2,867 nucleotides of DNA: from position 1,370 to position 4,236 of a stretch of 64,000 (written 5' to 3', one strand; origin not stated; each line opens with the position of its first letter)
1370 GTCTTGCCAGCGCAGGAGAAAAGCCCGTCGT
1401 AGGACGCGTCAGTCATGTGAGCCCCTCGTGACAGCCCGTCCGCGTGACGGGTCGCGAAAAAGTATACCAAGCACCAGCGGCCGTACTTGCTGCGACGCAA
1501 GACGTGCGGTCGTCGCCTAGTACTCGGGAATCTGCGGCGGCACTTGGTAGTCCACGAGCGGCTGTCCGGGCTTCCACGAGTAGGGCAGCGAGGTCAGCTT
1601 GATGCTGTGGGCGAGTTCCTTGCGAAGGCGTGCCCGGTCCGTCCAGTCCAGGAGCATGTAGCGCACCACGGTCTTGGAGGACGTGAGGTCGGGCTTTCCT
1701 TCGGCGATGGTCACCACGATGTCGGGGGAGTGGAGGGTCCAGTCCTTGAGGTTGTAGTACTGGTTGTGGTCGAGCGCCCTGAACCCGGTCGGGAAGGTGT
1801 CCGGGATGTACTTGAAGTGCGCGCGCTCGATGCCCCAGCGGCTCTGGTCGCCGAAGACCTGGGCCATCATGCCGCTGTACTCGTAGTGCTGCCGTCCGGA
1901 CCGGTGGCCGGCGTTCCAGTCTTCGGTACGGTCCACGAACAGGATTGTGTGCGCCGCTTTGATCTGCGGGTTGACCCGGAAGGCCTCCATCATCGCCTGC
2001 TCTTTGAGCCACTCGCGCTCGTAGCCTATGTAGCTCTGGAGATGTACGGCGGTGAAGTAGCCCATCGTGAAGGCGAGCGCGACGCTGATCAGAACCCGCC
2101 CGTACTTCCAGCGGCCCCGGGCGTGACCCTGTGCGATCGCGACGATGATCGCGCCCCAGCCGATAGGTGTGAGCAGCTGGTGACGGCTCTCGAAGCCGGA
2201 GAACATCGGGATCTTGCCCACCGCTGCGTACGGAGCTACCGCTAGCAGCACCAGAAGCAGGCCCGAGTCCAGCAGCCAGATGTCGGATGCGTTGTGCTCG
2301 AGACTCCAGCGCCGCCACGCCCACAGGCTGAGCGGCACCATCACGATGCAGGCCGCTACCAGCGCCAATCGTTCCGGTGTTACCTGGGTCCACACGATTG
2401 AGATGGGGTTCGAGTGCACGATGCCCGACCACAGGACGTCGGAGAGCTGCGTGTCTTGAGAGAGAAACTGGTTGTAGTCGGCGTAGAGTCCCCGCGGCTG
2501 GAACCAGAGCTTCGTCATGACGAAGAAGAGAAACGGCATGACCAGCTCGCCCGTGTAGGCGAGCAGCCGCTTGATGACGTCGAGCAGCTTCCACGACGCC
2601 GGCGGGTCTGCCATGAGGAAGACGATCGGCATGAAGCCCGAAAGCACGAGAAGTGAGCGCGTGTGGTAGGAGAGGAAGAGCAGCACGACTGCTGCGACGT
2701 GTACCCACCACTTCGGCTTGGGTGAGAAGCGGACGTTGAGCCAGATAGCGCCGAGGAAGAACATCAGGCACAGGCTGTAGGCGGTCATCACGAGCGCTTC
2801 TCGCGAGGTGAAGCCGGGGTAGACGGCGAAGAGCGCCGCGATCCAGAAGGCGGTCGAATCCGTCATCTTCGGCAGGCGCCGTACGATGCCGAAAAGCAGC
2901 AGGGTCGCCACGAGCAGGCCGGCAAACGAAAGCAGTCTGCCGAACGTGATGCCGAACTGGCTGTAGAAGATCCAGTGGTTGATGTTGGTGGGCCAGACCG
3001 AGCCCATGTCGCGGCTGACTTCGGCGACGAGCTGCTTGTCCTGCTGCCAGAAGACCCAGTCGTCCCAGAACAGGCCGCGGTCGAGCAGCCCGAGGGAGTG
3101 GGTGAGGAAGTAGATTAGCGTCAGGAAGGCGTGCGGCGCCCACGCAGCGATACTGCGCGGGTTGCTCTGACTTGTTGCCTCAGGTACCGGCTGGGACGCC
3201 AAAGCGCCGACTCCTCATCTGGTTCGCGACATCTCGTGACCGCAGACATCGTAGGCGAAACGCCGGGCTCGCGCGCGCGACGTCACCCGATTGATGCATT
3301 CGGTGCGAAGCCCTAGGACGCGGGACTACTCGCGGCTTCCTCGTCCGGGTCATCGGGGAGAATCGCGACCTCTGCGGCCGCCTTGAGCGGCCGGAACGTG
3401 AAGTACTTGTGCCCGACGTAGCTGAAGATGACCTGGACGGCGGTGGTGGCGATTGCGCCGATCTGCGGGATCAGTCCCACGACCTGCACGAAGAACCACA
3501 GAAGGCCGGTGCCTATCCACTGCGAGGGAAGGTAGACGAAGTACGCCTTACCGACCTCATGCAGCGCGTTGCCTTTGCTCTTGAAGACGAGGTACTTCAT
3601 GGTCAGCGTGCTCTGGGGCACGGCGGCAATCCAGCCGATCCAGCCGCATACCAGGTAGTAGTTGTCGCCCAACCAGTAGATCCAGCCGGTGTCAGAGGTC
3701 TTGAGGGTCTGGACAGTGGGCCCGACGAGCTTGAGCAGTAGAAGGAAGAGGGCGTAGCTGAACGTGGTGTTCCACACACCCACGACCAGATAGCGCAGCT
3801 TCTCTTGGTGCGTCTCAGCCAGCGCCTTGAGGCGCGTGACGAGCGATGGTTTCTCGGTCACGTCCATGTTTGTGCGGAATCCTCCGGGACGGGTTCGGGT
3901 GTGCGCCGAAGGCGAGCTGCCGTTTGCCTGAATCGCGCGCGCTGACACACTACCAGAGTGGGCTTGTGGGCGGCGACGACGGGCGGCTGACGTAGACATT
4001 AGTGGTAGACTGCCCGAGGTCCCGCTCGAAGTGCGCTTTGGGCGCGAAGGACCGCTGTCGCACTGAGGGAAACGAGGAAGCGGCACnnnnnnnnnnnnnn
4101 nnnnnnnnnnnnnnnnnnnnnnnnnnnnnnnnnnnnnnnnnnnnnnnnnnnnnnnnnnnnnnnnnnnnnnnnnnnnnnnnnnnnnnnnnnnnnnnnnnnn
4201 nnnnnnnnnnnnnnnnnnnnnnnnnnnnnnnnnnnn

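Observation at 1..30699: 30-kb surface-glycan locus built from polyprenyl-phosphate/GT-C machinery plus three rare-sugar pathways, with no Leloir transferase, flippase/polymerase or priming enzyme in view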

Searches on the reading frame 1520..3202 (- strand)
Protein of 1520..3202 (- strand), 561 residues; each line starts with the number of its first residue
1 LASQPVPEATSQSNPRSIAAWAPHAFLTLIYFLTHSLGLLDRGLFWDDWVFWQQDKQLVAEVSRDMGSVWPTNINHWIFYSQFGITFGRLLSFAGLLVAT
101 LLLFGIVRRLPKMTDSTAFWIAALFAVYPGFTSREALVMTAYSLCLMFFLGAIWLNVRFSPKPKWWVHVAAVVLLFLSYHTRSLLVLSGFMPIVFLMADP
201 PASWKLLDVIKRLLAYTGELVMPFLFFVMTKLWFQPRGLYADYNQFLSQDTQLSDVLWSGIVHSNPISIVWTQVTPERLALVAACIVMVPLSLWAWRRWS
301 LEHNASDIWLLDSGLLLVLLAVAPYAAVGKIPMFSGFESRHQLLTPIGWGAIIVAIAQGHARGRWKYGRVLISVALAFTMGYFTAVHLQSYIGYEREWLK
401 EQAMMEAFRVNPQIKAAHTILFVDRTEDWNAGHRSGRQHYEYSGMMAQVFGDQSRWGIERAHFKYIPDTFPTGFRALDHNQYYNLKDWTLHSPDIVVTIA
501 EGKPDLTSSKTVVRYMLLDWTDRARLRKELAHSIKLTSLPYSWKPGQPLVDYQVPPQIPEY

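Call 4: search_protein_families(library=pfam, proteins=[window:1520-3202:-], max_evalue=0.01)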
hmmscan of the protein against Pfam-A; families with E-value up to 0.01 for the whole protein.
window:1520-3202:- (561 aa): 1 family
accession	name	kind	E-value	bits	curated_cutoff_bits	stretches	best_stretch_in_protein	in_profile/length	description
PF13231.12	PMT_2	-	0.0024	18.6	26.1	1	84-217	20-149/160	Dolichyl-phosphate-mannose-protein mannosyltransferase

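Call 8: search_protein_families(library=ncbifam, proteins=[window:1520-3202:-], max_evalue=0.01)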
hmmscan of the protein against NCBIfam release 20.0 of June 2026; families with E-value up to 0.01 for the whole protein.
window:1520-3202:- (561 aa): 0 families

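Call 12: find_homologous_proteins(query=window:1520-3202:-, max_evalue=0.001)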
Query window:1520-3202:- (561 aa): 9 proteins with E <= 0.001 among 8000 candidates.
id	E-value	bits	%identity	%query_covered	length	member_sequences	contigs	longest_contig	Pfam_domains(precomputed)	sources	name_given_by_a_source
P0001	0.0e+0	1299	100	100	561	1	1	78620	-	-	-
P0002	8.6e-203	694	55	93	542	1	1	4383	-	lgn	-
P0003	1.2e-121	426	41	92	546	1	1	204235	-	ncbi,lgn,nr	ncbi:MAG: hypothetical protein Q7W51_06615 [Coriobacteriia bacterium]|nr:hypothetical protein [Corio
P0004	8.3e-120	420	43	92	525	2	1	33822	-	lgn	-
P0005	9.5e-113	396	38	98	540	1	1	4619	-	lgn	-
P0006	2.2e-108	382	40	92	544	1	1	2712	-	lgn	-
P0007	7.4e-105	370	39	94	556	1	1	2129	-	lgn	-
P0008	6.6e-39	152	27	92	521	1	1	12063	-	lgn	-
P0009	9.3e-18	83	26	77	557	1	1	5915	-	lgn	-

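Call 14: find_encoding_contigs(protein=P0001, flank=10000, max_places=6)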
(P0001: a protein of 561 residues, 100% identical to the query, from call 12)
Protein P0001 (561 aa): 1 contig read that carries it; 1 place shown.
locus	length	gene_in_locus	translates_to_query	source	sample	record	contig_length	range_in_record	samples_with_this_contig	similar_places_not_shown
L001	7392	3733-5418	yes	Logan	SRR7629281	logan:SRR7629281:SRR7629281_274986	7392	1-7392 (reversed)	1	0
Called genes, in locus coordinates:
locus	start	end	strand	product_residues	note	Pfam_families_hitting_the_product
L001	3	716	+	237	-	?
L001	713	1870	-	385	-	PF01757:Acyl_transf_3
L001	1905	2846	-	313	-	PF00535:Glycos_transf_2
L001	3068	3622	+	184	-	PF04138:GtrA_DPMS_TM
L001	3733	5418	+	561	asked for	-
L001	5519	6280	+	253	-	PF00106:adh_short, PF01370:Epimerase (faint), PF13561:adh_short_C2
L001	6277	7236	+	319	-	PF01408:GFO_IDH_MocA, PF22725:GFO_IDH_MocA_C3, PF02894:GFO_IDH_MocA_C (weak)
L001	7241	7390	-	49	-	?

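Call 15: find_encoding_contigs(protein=P0003, flank=10000, max_places=4)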
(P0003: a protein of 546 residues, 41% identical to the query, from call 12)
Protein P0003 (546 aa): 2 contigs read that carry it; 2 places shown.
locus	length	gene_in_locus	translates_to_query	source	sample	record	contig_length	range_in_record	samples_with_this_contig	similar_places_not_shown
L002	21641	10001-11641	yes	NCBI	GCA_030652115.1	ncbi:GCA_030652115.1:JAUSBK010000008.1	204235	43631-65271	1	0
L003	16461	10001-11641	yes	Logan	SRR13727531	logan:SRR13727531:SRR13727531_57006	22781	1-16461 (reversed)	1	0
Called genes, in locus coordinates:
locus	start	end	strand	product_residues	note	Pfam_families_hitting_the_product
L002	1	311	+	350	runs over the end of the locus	PF01073:3Beta_HSD, PF01370:Epimerase, PF07993:NAD_binding_4, PF16363:GDP_Man_Dehyd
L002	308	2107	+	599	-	PF02776:TPP_enzyme_N, PF00205:TPP_enzyme_M, PF02775:TPP_enzyme_C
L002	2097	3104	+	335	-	PF01757:Acyl_transf_3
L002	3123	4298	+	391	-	PF01757:Acyl_transf_3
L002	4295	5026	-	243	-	PF13489:Methyltransf_23, PF08241:Methyltransf_11, PF08242:Methyltransf_12, PF13649:Methyltransf_25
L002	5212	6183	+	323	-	PF00535:Glycos_transf_2, PF13641:Glyco_tranf_2_3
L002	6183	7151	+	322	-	PF01073:3Beta_HSD (weak), PF01370:Epimerase, PF13460:NAD_binding_10 (faint), PF16363:GDP_Man_Dehyd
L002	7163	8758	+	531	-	-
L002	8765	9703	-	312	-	PF00535:Glycos_transf_2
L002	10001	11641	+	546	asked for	-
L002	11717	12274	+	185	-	PF04138:GtrA_DPMS_TM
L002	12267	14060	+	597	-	PF19830:DUF6311 (weak)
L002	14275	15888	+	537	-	PF01943:Polysacc_synt, PF13440:Polysacc_synt_3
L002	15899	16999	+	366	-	PF00155:Aminotran_1_2, PF01041:DegT_DnrJ_EryC1, PF00266:Aminotran_5 (faint)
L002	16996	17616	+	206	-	PF17836:PglD_N (weak), PF25084:LbH_EIF2B (faint), PF25087:GMPPB_C (weak), PF14602:Hexapep_2, PF00132:Hexapep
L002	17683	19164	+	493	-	PF00483:NTP_transferase, PF12804:NTP_transf_3, PF22640:ManC_GMP_beta-helix, PF01050:MannoseP_isomer, PF07883:Cupin_2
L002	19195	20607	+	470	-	PF00534:Glycos_transf_1, PF13692:Glyco_trans_1_4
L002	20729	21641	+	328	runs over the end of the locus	PF01370:Epimerase, PF04321:RmlD_sub_bind (weak), PF05368:NmrA (weak), PF16363:GDP_Man_Dehyd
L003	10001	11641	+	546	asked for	-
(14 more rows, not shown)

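Call 24: search_solved_structures(query=A1, max_evalue=10, show_alignments=2)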
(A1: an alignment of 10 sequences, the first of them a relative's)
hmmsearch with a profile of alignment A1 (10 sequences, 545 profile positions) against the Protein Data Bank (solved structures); distinct sequences matched with E-value up to 10: 1.
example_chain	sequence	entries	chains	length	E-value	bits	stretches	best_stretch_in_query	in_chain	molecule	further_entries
6oqa_C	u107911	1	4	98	0.61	11.7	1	459-534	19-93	Centrosome-associated protein CEP250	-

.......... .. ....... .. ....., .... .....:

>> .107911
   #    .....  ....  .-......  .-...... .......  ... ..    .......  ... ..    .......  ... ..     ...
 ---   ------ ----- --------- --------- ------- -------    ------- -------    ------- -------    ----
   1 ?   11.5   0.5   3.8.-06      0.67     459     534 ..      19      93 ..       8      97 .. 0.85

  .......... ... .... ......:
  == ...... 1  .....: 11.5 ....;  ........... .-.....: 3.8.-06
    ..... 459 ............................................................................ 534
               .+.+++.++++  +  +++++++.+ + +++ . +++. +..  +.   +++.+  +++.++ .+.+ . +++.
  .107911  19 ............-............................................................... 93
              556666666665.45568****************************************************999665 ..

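Call 27: search_protein_families(library=pfam, alignment_id=A1, max_evalue=1)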
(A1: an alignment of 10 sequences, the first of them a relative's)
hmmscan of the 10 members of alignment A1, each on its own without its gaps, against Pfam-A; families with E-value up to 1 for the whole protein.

A. member 1, P0001 (561 aa): 1 family
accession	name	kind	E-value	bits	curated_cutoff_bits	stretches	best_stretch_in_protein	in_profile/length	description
PF13231.12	PMT_2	-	0.0024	18.6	26.1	1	84-217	20-149/160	Dolichyl-phosphate-mannose-protein mannosyltransferase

B. families by the number of members that match (of 10 scanned): 11 families
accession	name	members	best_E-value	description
PF14264.12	Glucos_trans_II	2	2.7e-05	Glucosyl transferase GtrII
PF09594.16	GT87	1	0.0012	Glycosyltransferase family 87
PF06197.19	DUF998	1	0.0021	Protein of unknown function (DUF998)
PF13231.12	PMT_2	1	0.0024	Dolichyl-phosphate-mannose-protein mannosyltransferase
PF03600.22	CitMHS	1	0.011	Citrate transporter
PF01708.21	Gemini_mov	1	0.06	Geminivirus putative movement protein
PF12576.13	DUF3754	1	0.061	Protein of unknown function (DUF3754)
PF13268.11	DUF4059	1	0.086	Protein of unknown function (DUF4059)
PF14102.11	Caps_synth_CapC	1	0.093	Capsule biosynthesis CapC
PF17410.7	Stevor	1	0.13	Subtelomeric Variable Open Reading frame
PF08592.16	Anthrone_oxy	1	0.17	Anthrone oxygenase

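Call 34: predict_structure(alignment_id=A1)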
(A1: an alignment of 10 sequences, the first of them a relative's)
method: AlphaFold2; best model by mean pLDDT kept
length: 561 residues; sequences in the alignment: 10
mean_pLDDT: 77.9   pTM: 0.83
mean pLDDT of the five models: 77.9, 76.7, 76.1, 73.9, 72.0
residues with pLDDT >= 90: 162; 70-90: 251; 50-70: 95; < 50: 53
segments of 3 or more residues with pLDDT < 50: 1-16, 132-137, 248-250, 334-338, 466-469, 471-473, 546-548, 550-561
pLDDT, mean of each block of 10 residues (from residue 1): 34 49 92 87 69 77 74 68 74 91 95 91 87 53 88 95 93 90 74 92 93 91 86 72 55 76 77 62 81 83 83 91 75 50 82 90 74 87 86 87 93 91 84 63 88 82 54 54 66 85 88 90 93 91 56 35 28
secondary structure, 60 per line:
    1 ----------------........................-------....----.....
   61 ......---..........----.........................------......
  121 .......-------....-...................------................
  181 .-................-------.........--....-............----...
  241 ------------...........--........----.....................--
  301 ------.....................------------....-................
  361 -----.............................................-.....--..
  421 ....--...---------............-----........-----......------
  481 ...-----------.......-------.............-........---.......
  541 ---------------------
elements in order: H17-40 H48-51 H56-66 H70-79 H84-108 H115-127 H135-138 H140-158 H165-181 H183-198 H206-214 H217-220 H222-233 H253-263 H266-273 H278-298 H307-327 H340-343 H345-360 H366-410 H412-416 E419-424 H439-450 E456-459 H460-463 H469-474 E495-501 H509-521 H523-530 E534-540

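Call 38: fold_search(model_id=the predicted structure, library=pdb)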
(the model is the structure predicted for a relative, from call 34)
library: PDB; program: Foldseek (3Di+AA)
matches with E <= 10: 283; with E <= 0.001: 0
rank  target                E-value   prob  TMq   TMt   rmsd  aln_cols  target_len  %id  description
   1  6s7t_A                1.1e-03  1.00  0.40  0.34  12.8       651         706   11  Cryo-EM structure of human oligosaccharyltransferase complex OST-B (released 2019-12-18)
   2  8agc_A                1.3e-03  1.00  0.33  0.28  17.8       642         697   12  Structure of yeast oligosaccharylransferase complex with lipid-linked oligosaccharide and non-acceptor peptide bound (released 2022-12-07)
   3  8pn9_A                1.6e-03  1.00  0.38  0.34  15.6       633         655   12  Structure of human oligosaccharyltransferase OST-A complex bound to NGI-1 (released 2024-05-08)
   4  3waj                  4.7e-03  0.99  0.33  0.25  18.6       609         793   12  Crystal structure of the Archaeoglobus fulgidus oligosaccharyltransferase (O29867_ARCFU) complex with Zn and sulfate (released 2013-10-30)
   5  6ezn_F                7.1e-03  0.99  0.36  0.33  15.9       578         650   11  Cryo-EM structure of the yeast oligosaccharyltransferase (OST) complex (released 2018-01-17)
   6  9s6t_A                8.8e-03  0.99  0.35  0.39  12.7       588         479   12  Ternary cryo-EM structure of chicken ALG12 with Dol25-PP-GlcNAc2Man7, Dol25-P-Man, and Fab (released 2026-03-18)
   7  5ezm                  1.8e-02  0.97  0.34  0.35  14.2       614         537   13  Crystal Structure of ArnT from Cupriavidus metallidurans in the apo state (released 2016-02-17)
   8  7zli_A                3.4e-02  0.96  0.36  0.31  14.8       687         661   10  Cryo-EM structure of C-mannosyltransferase CeDPY19, in complex with Dol25-P-Man and bound to CMT2-Fab and anti-Fab nan (released 2023-01-11)
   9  8xsm                  7.0e-02  0.14  0.10  0.13  23.7       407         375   15  transporter (released 2025-01-15)
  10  6wby                  7.6e-02  0.96  0.36  0.20  10.9       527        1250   15  Single-Particle Cryo-EM Structure of Arabinofuranosyltransferase AftD from Mycobacteria, Mutant R1389S Class 2 (released 2020-05-13)
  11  8b21_A                1.2e-01  0.21  0.14  0.13  22.4       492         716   11  Time-resolved structure of K+-dependent Na+-PPase from Thermotoga maritima 0-60-seconds post reaction initiation with  (released 2024-01-17)
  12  6p25_A                1.3e-01  0.99  0.26  0.21   9.3       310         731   15  Structure of S. cerevisiae protein O-mannosyltransferase Pmt1-Pmt2 complex bound to the sugar donor and a peptide acce (released 2019-07-10)
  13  9pc9                  1.4e-01  0.13  0.11  0.13  23.1       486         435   12  Structure of Synaptic Vesicle Protein 2A Bound to UCB7361 (released 2025-09-10)
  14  6zgr_A                2.2e-01  0.11  0.12  0.15  23.5       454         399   13  Crystal structure of a MFS transporter with bound 1-hydroxynaphthalene-2-carboxylic acid at 2.67 Angstroem resolution (released 2021-10-20)
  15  6c26_A                2.4e-01  0.57  0.33  0.30  17.2       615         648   12  The Cryo-EM structure of a eukaryotic oligosaccharyl transferase complex (released 2018-01-31)
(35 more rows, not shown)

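Call 50: search_protein_families(library=pfam, proteins=[L002:7163-8755:+, L002:12267-14057:+], max_evalue=0.01)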
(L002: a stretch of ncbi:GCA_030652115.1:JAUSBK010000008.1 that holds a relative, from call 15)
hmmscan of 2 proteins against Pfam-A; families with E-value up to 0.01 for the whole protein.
L002:7163-8755:+ (531 aa): 0 families

L002:12267-14057:+ (597 aa): 0 families

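Call 51: find_encoding_contigs(protein=P0004, flank=10000, max_places=2)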
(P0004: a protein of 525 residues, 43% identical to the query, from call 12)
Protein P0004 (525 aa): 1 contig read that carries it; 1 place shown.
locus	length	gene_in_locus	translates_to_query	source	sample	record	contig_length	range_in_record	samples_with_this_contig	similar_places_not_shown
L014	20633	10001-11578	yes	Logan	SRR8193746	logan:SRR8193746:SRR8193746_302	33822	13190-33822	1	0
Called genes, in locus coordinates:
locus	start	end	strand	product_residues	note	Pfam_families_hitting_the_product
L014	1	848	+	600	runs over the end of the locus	PF02776:TPP_enzyme_N, PF00205:TPP_enzyme_M, PF02775:TPP_enzyme_C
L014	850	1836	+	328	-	PF01757:Acyl_transf_3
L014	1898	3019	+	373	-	PF01757:Acyl_transf_3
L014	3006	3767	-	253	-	-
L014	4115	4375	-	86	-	-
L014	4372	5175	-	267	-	PF13489:Methyltransf_23, PF07021:MetW (weak), PF08241:Methyltransf_11, PF08242:Methyltransf_12, PF13649:Methyltransf_25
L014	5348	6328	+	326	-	PF00535:Glycos_transf_2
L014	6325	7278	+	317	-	PF01073:3Beta_HSD (faint), PF01370:Epimerase, PF16363:GDP_Man_Dehyd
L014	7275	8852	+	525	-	-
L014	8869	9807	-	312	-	PF00535:Glycos_transf_2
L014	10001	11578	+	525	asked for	-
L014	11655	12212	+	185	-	PF04138:GtrA_DPMS_TM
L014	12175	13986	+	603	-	-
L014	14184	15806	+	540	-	PF13440:Polysacc_synt_3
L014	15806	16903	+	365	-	PF00155:Aminotran_1_2 (weak), PF01041:DegT_DnrJ_EryC1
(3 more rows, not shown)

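Call 53: find_encoding_contigs(protein=P0008, flank=10000, max_places=2)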
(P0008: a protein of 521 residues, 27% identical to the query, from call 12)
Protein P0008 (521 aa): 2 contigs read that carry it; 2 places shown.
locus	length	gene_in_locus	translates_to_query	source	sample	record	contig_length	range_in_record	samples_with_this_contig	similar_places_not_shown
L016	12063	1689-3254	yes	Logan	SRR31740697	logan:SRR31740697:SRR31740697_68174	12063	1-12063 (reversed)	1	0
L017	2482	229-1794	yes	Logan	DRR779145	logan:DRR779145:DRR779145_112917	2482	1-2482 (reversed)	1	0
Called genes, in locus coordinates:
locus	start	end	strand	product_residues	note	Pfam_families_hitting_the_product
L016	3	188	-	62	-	?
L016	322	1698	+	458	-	PF01041:DegT_DnrJ_EryC1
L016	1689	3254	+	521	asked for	-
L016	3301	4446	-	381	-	PF04055:Radical_SAM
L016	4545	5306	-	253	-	PF13489:Methyltransf_23 (faint), PF08242:Methyltransf_12, PF13649:Methyltransf_25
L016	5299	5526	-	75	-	PF13459:Fer4_15 (weak), PF13370:Fer4_13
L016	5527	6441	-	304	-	PF00248:Aldo_ket_red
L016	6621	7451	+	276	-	-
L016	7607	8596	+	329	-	-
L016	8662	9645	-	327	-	PF04055:Radical_SAM, PF13186:SPASM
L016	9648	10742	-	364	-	PF05050:Methyltransf_21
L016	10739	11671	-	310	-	PF00535:Glycos_transf_2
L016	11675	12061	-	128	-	?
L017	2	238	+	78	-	?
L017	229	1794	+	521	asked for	-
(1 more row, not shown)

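Call 73: search_protein_families(library=ncbifam, proteins=[L002:12267-14057:+], max_evalue=0.00001)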
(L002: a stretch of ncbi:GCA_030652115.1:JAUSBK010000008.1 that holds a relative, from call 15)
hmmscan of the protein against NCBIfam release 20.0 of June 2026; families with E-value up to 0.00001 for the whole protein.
L002:12267-14057:+ (597 aa): 0 families

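Call 86: find_homologous_proteins(query=A1, max_evalue=0.001)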
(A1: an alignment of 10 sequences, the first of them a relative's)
Query A1 (10 sequences) (561 aa, profile of the alignment): 9 proteins with E <= 0.001 among 8000 candidates.
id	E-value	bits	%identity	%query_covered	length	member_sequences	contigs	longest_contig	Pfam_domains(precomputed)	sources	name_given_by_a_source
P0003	3.8e-232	790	41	92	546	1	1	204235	-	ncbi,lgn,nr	ncbi:MAG: hypothetical protein Q7W51_06615 [Coriobacteriia bacterium]|nr:hypothetical protein [Corio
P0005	1.2e-228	778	38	98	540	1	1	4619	-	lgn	-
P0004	1.1e-227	775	43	92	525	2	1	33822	-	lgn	-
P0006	3.6e-227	773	40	92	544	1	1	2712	-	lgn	-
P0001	7.8e-226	769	100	100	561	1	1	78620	-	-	-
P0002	6.2e-225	766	55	93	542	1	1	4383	-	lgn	-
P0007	4.3e-215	733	39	94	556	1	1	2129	-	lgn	-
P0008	3.3e-182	625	27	92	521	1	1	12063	-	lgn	-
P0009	4.8e-178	611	26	77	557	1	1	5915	-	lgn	-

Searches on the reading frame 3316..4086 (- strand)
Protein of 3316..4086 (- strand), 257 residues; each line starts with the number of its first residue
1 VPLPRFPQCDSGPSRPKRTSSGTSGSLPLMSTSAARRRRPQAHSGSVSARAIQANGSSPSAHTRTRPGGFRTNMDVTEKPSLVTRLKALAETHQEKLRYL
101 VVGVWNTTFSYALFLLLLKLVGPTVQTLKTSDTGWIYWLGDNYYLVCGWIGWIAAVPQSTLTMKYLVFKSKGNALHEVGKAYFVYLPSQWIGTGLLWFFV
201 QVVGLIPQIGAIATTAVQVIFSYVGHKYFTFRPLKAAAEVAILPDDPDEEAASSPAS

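Call 4: search_protein_families(library=pfam, proteins=[window:3316-4086:-], max_evalue=0.01)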
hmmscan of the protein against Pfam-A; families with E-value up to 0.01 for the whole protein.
window:3316-4086:- (257 aa): 1 family
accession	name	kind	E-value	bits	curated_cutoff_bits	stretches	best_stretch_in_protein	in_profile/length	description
PF04138.20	GtrA_DPMS_TM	-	4.4e-11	43.4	26.1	1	98-231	1-117/117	GtrA/DPMS, transmembrane domain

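Call 8: search_protein_families(library=ncbifam, proteins=[window:3316-4086:-], max_evalue=0.01)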
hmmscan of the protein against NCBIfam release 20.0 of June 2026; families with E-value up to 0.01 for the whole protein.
window:3316-4086:- (257 aa): 0 families
